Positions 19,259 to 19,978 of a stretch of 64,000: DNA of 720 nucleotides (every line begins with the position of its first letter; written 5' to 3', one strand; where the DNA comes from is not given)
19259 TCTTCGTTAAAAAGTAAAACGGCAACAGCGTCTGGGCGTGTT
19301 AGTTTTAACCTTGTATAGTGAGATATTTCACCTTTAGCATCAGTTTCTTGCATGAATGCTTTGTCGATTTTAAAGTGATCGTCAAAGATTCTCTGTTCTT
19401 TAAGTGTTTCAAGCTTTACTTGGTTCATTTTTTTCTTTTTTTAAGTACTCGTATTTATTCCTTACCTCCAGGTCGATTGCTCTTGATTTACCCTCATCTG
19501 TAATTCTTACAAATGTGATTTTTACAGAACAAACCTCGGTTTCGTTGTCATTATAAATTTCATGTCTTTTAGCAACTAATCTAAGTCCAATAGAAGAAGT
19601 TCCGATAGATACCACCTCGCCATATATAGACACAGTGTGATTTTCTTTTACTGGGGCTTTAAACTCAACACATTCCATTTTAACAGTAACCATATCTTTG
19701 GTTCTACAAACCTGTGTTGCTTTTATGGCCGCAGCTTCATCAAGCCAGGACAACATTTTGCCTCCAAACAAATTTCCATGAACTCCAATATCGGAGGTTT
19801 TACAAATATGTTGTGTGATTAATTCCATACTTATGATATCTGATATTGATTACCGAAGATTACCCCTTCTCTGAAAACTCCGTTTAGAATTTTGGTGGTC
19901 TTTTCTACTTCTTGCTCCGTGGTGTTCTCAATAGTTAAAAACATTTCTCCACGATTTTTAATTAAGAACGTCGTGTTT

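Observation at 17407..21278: Phage deamidated (Preiss-Handler-type) NAD+ rebuilding cluster: pncB-Nudix-nadD-nadE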

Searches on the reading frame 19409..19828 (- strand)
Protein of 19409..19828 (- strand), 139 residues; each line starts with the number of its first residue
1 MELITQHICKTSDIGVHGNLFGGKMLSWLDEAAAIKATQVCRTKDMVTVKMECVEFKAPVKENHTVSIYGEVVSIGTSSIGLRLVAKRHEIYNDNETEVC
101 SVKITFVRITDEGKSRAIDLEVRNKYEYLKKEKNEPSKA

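Call 3: search_protein_families(library=pfam, proteins=[window:19409-19828:-], max_evalue=0.01)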
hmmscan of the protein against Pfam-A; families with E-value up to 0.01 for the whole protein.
window:19409-19828:- (139 aa): 2 families
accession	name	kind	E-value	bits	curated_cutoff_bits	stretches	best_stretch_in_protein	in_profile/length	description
PF03061.28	4HBT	-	7.6e-12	45.8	20.6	1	17-83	1-67/79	Thioesterase superfamily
PF01643.23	Acyl-ACP_TE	-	0.0021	18.2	23.7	0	69-114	71-119/131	Acyl-ACP thioesterase N-terminal domain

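Call 4: search_protein_families(library=ncbifam, proteins=[window:19409-19828:-], max_evalue=0.01)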
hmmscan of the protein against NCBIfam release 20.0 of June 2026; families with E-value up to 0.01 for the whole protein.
window:19409-19828:- (139 aa): 3 families
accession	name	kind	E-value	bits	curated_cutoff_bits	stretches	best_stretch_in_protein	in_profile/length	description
NF007970.0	PRK10694.1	equivalog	2.6e-10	40.3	162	1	2-118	11-129/133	acyl-CoA thioester hydrolase YciA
NF052388.1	Lys_ferment_KAL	equivalog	0.00042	20.7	160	1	38-91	35-91/120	3-aminobutyryl-CoA ammonia lyase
TIGR00369.1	unchar_dom_1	domain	0.00079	19.5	36.6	1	17-107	32-116/117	hotdog fold thioesterase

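Call 36: search_solved_structures(query=window:19409-19828:-, max_evalue=0.01)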
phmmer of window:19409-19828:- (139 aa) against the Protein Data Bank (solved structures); distinct sequences matched with E-value up to 0.01: 27.
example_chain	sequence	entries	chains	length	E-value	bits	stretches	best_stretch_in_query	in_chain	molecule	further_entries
3d6l_A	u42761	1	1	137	5.3e-14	55.7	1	9-129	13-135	Putative hydrolase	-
4zv3_A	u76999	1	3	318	3.4e-13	53.1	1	7-119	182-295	Cytosolic acyl coenzyme A thioester hydrolase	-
6vfy_D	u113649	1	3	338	4.7e-13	52.7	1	7-119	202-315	Cytosolic acyl coenzyme A thioester hydrolase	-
2gvh_A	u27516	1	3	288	7.1e-12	48.9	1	12-104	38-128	AGR_L_2016p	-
1yli_A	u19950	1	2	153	3.8e-11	46.5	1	5-125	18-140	Putative acyl-CoA thioester hydrolase HI0827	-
3bjk_A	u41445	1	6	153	5.2e-10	42.8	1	5-125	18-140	Acyl-CoA thioester hydrolase HI0827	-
2eis_A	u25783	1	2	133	2.6e-09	40.5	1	15-85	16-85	Hypothetical protein TTHB207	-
5egl_A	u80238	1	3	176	4.9e-09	39.7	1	13-117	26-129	Acyl CoA Hydrolase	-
5egj_A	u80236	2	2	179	5.1e-09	39.6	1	13-117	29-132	Acyl CoA Hydrolase | Thioesterase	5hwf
4ncp_A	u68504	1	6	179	5.1e-09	39.6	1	13-117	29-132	Uncharacterized protein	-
1y7u_A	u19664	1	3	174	6.3e-09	39.3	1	12-114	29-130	Acyl-CoA hydrolase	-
5dm5_A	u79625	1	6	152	2.2e-08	37.6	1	2-118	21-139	Putative acyl-CoA thioester hydrolase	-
5hz4_A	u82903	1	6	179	2.4e-08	37.4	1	13-117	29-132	Thioesterase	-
2q2b_A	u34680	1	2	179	5.7e-08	36.2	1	7-120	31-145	Cytosolic acyl coenzyme A thioester hydrolase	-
2qq2_A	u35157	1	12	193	6.1e-08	36.1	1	7-121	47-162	Cytosolic acyl coenzyme A thioester hydrolase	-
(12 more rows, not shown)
